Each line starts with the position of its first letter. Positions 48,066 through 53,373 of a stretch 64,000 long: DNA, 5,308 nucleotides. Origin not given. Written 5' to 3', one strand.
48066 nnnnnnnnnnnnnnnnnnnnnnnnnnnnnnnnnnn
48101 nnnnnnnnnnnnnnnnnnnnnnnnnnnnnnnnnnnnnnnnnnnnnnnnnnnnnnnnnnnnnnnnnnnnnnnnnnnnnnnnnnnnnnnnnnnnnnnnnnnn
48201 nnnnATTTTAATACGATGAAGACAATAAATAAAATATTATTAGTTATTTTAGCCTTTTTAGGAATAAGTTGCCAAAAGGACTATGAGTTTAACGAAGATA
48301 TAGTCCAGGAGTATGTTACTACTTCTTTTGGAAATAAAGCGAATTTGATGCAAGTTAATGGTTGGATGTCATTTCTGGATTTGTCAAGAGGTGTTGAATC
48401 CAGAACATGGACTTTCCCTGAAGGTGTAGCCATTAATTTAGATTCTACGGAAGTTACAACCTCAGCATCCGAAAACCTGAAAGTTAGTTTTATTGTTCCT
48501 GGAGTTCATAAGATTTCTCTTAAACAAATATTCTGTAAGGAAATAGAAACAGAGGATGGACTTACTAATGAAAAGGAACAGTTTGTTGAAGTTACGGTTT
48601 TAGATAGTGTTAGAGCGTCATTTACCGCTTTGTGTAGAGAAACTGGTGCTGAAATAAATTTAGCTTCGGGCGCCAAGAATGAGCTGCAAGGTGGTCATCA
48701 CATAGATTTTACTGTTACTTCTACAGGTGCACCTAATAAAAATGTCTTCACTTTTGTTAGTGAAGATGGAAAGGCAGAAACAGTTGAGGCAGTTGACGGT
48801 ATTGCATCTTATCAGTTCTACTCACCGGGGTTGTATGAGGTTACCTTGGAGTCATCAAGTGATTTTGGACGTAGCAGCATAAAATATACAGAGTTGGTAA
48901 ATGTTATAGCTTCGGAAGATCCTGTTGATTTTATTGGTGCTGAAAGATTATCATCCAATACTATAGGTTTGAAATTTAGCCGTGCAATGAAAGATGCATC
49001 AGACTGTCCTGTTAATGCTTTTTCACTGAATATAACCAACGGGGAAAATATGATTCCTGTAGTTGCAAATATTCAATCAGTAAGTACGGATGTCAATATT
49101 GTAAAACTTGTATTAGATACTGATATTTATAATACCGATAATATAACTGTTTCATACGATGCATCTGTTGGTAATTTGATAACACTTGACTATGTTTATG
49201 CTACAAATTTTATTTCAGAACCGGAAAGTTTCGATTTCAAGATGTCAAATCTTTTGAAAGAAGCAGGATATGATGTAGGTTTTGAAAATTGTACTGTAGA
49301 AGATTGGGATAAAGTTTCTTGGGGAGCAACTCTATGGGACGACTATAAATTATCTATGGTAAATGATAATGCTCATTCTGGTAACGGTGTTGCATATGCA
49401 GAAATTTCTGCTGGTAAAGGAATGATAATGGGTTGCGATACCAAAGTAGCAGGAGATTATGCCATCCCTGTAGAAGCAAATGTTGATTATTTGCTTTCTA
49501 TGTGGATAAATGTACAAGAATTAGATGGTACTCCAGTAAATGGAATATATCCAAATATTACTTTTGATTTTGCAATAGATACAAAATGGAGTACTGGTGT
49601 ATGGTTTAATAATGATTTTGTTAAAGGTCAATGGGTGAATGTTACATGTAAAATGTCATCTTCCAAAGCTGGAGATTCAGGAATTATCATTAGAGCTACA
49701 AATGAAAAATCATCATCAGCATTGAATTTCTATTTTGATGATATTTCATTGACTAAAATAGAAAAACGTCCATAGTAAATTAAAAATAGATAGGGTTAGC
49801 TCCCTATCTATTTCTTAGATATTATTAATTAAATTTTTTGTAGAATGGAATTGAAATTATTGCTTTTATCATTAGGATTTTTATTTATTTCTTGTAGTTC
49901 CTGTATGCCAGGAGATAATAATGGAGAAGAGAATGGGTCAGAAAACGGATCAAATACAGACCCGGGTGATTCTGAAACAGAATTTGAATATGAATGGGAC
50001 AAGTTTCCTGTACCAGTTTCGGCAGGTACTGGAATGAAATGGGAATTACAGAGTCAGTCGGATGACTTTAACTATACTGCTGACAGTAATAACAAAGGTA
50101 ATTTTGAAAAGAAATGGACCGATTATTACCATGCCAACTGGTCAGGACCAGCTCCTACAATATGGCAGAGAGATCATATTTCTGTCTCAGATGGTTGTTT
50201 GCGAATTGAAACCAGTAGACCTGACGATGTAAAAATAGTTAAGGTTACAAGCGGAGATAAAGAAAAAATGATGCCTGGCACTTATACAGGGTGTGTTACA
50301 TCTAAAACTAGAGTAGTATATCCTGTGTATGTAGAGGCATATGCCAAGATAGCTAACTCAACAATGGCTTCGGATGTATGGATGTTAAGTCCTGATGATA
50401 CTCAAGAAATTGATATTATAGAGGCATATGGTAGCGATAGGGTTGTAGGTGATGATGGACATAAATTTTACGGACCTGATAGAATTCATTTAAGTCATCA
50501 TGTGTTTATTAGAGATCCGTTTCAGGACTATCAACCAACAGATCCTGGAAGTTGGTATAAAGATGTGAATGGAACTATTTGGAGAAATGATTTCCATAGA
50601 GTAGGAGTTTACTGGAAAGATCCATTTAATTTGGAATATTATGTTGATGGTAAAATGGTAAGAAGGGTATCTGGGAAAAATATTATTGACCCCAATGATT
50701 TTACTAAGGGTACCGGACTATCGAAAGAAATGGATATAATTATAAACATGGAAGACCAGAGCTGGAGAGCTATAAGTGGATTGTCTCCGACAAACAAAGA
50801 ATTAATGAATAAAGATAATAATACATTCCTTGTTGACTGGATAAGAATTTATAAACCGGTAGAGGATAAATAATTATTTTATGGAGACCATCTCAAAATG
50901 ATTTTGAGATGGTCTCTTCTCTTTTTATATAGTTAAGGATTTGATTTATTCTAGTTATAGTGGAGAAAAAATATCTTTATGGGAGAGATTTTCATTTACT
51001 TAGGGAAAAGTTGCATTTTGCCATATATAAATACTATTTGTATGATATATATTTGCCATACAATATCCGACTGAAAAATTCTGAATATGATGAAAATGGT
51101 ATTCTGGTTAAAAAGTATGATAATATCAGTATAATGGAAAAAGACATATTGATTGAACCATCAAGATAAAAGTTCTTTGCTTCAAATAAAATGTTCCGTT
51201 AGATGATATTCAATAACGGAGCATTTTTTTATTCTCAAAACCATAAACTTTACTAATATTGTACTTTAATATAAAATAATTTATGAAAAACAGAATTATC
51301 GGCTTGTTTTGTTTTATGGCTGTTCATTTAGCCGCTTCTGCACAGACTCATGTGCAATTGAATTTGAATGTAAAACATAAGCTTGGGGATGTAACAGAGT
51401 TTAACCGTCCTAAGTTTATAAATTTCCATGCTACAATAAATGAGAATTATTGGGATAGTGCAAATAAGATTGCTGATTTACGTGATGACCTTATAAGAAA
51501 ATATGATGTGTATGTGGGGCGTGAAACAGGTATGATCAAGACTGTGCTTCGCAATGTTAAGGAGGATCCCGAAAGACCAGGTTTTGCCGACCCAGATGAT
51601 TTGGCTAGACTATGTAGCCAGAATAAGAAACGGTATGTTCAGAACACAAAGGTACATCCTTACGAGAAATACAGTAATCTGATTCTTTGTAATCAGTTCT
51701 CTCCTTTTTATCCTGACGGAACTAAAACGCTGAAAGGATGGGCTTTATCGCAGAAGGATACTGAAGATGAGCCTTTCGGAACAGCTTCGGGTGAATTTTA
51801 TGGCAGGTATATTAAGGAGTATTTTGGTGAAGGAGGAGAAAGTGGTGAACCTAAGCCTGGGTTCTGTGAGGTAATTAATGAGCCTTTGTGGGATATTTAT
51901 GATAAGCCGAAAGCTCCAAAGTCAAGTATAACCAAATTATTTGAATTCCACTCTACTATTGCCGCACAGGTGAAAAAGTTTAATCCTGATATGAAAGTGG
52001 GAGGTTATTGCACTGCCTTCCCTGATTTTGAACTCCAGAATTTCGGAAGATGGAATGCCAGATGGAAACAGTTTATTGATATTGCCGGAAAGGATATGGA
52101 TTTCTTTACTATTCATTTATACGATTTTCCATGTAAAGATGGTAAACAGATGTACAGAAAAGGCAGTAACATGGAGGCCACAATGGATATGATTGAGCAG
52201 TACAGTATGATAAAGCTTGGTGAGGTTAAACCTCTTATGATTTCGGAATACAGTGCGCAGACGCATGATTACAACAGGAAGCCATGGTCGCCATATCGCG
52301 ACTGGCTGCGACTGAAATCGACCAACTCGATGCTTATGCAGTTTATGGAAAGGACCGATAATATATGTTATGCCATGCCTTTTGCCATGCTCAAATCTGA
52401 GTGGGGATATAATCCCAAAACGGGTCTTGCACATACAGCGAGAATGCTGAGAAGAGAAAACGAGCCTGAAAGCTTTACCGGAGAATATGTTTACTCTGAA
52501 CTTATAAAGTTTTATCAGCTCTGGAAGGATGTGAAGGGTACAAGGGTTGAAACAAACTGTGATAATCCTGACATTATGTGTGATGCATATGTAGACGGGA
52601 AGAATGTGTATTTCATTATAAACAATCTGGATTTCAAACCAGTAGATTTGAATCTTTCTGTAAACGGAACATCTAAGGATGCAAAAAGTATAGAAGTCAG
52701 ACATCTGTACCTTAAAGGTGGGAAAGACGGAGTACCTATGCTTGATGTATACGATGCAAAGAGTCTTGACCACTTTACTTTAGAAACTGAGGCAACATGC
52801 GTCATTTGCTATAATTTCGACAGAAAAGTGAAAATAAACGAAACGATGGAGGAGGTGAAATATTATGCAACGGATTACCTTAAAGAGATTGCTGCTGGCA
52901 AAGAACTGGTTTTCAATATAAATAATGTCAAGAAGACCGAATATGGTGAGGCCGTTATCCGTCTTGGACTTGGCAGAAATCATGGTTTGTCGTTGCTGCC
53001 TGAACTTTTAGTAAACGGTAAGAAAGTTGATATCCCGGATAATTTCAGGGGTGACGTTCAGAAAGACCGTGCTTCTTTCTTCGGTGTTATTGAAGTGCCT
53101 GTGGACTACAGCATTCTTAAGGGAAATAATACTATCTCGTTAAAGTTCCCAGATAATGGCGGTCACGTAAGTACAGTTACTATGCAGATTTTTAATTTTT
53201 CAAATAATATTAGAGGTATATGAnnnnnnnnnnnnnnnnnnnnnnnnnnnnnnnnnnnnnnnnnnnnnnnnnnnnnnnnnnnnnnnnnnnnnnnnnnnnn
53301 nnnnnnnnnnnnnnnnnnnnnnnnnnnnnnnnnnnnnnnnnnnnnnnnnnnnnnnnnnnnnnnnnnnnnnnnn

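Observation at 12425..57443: A 45-kb red-algal galactan (porphyran/agarose-type) PUL bracketed by conjugative-element genes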

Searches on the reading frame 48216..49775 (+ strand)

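Call 5: search_protein_families(library=pfam, proteins=[window:48216-49775:+], max_evalue=0.001)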
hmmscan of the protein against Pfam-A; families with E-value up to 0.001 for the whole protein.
window:48216-49775:+ (519 aa): 1 family
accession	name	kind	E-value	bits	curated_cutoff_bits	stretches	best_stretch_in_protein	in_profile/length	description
PF00801.26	PKD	-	0.00018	21.9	23.5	0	155-222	9-74/80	PKD domain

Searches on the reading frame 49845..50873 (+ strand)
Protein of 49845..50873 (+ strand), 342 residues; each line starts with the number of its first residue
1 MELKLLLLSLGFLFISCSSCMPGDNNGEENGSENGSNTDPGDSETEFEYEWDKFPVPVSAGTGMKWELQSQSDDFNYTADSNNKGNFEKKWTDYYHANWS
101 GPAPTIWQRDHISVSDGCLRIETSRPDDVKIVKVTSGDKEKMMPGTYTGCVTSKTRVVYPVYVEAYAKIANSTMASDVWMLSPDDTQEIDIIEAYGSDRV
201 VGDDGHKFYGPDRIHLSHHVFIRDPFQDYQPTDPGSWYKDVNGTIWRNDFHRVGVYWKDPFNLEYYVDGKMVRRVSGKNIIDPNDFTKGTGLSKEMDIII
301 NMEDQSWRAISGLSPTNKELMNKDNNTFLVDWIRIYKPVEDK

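Call 5: search_protein_families(library=pfam, proteins=[window:49845-50873:+], max_evalue=0.001)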
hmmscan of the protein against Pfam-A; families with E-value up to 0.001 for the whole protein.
window:49845-50873:+ (342 aa): 0 families

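Call 7: search_solved_structures(query=window:49845-50873:+, max_evalue=0.001)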
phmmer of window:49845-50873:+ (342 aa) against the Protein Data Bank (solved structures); distinct sequences matched with E-value up to 0.001: 14.
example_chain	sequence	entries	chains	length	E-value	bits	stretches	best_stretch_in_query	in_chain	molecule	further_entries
5t9x_A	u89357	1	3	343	1.8e-227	757.7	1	19-342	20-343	Glycoside Hydrolase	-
1o4z_A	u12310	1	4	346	2e-99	336.5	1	19-340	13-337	beta-agarase B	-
4atf_A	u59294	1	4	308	1e-97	330.8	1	48-340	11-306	BETA-AGARASE B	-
3wz1_A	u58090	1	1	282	5.5e-96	325.2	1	49-339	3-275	Agarase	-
4asm_B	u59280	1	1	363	6.9e-78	265.6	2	47-276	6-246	BETA-AGARASE D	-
6aii_A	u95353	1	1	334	1.3e-70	241.7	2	50-280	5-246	Beta-agarase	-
1o4y_A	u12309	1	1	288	6.4e-66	226.3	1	48-339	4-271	beta-agarase A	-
1urx_A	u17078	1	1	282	2.8e-65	224.1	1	48-339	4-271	BETA-AGARASE A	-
7fgz_A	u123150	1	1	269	4.3e-44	154.4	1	66-340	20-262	GH16 hydrolase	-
4ate_A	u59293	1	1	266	1.8e-16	63.5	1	60-340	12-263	BETA-PORPHYRANASE A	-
3ilf_A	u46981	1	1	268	6.7e-14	55.1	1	60-340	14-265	porphyranase A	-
4awd_A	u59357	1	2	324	5.4e-11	45.5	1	59-339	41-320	BETA-PORPHYRANASE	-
6hy3_A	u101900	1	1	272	2.1e-10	43.6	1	57-341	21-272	Beta-agarase C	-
3juu_A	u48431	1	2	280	2.5e-08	36.8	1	74-286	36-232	porphyranase B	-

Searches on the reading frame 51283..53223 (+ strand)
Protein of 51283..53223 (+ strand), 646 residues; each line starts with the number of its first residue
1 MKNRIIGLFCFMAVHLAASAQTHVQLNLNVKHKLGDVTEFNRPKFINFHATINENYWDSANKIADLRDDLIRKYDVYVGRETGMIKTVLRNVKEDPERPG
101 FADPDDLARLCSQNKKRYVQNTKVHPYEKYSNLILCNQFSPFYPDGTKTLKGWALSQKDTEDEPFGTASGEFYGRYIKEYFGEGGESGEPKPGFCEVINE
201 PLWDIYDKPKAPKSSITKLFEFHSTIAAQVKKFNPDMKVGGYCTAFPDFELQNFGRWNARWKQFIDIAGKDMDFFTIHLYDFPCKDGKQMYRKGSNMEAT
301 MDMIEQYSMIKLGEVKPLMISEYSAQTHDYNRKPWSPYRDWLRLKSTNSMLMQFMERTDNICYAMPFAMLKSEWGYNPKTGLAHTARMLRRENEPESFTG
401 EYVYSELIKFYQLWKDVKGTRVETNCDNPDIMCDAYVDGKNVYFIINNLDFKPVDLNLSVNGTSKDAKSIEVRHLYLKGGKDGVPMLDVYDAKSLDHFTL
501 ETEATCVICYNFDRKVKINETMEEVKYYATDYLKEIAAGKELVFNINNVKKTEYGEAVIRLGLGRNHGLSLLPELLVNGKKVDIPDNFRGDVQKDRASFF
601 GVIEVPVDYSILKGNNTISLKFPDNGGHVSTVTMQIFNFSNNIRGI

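Call 5: search_protein_families(library=pfam, proteins=[window:51283-53223:+], max_evalue=0.001)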
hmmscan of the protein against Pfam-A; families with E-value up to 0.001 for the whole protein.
window:51283-53223:+ (646 aa): 2 families
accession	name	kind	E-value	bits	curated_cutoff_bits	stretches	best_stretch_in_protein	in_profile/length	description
PF18040.7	BPA_C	-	5.9e-33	113.2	26.2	1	544-637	2-95/95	beta porphyranase A C-terminal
PF18206.8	Porphyrn_cat_1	-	2.2e-25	89.7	27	1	430-534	1-105/105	Porphyranase beta-sandwich domain 1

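Call 9: search_solved_structures(query=window:51283-53223:+, max_evalue=0.001)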
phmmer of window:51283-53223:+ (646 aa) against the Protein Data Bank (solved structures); distinct sequences matched with E-value up to 0.001: 4.
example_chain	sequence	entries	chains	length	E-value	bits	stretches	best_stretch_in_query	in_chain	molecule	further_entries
5ta1_A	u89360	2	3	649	0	1483.8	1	19-646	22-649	Glycoside Hydrolase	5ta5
5ta0_A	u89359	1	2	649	0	1482.5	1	19-646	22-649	Glycoside Hydrolase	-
8h97_A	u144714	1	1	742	5.9e-182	609.5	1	17-645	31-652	Beta-agarase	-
4aw7_A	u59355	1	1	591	3.6e-77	263.2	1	176-639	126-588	GH86A BETA-PORPHYRANASE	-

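Call 10: find_encoding_contigs(protein=window:51283-53223:+, flank=10000, max_places=10)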
Protein window:51283-53223:+ (646 aa): 25 contigs read that carry it; 10 places shown.
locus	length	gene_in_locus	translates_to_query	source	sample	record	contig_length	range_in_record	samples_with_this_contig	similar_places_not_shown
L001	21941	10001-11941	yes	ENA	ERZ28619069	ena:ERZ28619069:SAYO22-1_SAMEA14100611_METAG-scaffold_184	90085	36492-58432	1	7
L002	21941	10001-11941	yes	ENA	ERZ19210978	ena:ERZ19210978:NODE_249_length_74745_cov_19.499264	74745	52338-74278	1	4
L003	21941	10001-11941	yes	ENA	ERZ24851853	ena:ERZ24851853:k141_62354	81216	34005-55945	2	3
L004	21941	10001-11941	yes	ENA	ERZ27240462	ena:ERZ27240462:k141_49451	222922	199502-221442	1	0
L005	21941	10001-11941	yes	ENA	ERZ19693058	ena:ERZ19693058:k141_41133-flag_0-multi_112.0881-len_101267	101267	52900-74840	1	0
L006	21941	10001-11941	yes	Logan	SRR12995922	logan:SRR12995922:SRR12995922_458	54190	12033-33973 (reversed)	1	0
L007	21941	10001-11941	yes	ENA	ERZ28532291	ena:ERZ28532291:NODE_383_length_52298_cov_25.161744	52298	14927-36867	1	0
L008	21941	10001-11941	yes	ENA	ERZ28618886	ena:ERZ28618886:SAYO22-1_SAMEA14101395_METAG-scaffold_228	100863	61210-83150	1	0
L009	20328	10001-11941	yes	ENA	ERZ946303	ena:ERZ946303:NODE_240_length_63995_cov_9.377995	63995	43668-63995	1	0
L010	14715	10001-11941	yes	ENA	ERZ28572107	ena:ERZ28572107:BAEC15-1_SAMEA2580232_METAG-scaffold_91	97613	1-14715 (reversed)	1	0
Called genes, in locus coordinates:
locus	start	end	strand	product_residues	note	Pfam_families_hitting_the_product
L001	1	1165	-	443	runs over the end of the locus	PF00884:Sulfatase, PF01663:Phosphodiest (faint), PF16347:SGSH_C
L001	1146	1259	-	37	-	-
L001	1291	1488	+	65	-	-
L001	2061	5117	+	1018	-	PF13620:CarboxypepD_reg, PF13715:CarbopepD_reg_2, PF07715:Plug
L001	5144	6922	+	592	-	PF14322:SusD-like_3, PF07980:SusD_RagB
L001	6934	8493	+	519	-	-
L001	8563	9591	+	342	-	-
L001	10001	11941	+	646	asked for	PF18206:Porphyrn_cat_1, PF18040:BPA_C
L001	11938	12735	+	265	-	-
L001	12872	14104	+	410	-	PF04616:Glyco_hydro_43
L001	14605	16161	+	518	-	PF00884:Sulfatase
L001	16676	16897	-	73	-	PF12728:HTH_17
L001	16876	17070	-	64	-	-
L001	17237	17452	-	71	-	PF10771:DUF2582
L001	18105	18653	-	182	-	PF04199:Cyclase (weak)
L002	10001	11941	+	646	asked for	PF18206:Porphyrn_cat_1, PF18040:BPA_C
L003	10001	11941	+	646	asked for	PF18206:Porphyrn_cat_1, PF18040:BPA_C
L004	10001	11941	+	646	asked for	PF18206:Porphyrn_cat_1, PF18040:BPA_C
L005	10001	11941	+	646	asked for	PF18206:Porphyrn_cat_1, PF18040:BPA_C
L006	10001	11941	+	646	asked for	PF18206:Porphyrn_cat_1, PF18040:BPA_C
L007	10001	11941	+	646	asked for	PF18206:Porphyrn_cat_1, PF18040:BPA_C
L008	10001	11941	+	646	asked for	PF18206:Porphyrn_cat_1, PF18040:BPA_C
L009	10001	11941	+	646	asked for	PF18206:Porphyrn_cat_1, PF18040:BPA_C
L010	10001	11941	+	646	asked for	PF18206:Porphyrn_cat_1, PF18040:BPA_C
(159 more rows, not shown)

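Call 26: find_related_loci(query=window:51283-53223:+, collection=genome_contigs, flank=10000)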
Query window:51283-53223:+ (646 aa) in genome_contigs; peptide patterns used: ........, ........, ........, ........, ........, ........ (x = any residue, [..] = any of these).
67 stretches matched a pattern; 31 encode a relative of the query (tblastn E <= 1e-3); 31 distinct loci.
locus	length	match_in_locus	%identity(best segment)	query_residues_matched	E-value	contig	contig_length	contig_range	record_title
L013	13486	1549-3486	100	1-646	0e+0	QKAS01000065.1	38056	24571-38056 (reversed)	MAG: Clostridia bacterium isolate SZUA-378 scaffold_1980, whole genome shotgun sequence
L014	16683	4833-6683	63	24-638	0e+0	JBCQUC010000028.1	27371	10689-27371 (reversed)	MAG: Rikenellaceae bacterium isolate MAG330 NODE_626_length_27372_cov_79.555466, whole genome shotgun sequence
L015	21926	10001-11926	59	8-638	0e+0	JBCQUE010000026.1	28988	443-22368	MAG: Rikenellaceae bacterium isolate MAG332 NODE_227_length_28989_cov_23.497437, whole genome shotgun sequence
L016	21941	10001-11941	53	4-646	0e+0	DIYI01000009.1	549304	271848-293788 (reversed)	MAG TPA_asm: Jejuia sp. UBA6058 UBA6058_contig_313, whole genome shotgun sequence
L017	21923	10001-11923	60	8-638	0e+0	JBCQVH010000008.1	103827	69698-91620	MAG: Rikenellaceae bacterium isolate MAG361 NODE_46_length_103828_cov_12.181415, whole genome shotgun sequence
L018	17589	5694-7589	51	17-644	0e+0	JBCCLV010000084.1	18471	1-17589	MAG: Bacteroidota bacterium isolate P01_C01_bin.35 k141_2258227_length_18471_cov_11.0000, whole genome shotgun sequence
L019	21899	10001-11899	49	8-643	0e+0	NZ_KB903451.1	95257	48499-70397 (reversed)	Flexithrix dorotheae DSM 6795 A3EMDRAFT_scaffold_27.28, whole genome shotgun sequence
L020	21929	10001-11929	45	1-644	0e+0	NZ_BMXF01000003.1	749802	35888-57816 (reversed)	Persicitalea jodogahamensis strain KCTC 12866 sequence03, whole genome shotgun sequence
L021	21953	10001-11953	45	1-640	0e+0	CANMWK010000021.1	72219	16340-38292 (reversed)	uncultured Tenacibaculum sp. isolate 623-G.fasta genome assembly, contig: NODE_21, whole genome shotgun sequence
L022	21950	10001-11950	52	2-646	0e+0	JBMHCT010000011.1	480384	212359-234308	MAG: Jejuia sp. isolate xHP1_bin.76 c_000000000011, whole genome shotgun sequence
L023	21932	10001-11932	45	8-643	2e-180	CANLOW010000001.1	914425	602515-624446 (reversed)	uncultured Aquimarina sp. isolate 528.fasta genome assembly, contig: NODE_1, whole genome shotgun sequence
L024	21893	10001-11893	46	20-643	2e-180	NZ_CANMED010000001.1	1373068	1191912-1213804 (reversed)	Uncultured Aquimarina sp. isolate 3-1138-G.fasta NODE_1, whole genome shotgun sequence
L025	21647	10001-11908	45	17-643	2e-179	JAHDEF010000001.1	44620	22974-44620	MAG: Aquimarina sp. isolate MAG-175 RZ_2278, whole genome shotgun sequence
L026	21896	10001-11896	44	18-640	4e-178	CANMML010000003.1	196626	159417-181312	uncultured Aquimarina sp. isolate 745.fasta genome assembly, contig: NODE_3, whole genome shotgun sequence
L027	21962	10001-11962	43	1-643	2e-177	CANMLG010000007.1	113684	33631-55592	uncultured Aquimarina sp. isolate 640.fasta genome assembly, contig: NODE_19, whole genome shotgun sequence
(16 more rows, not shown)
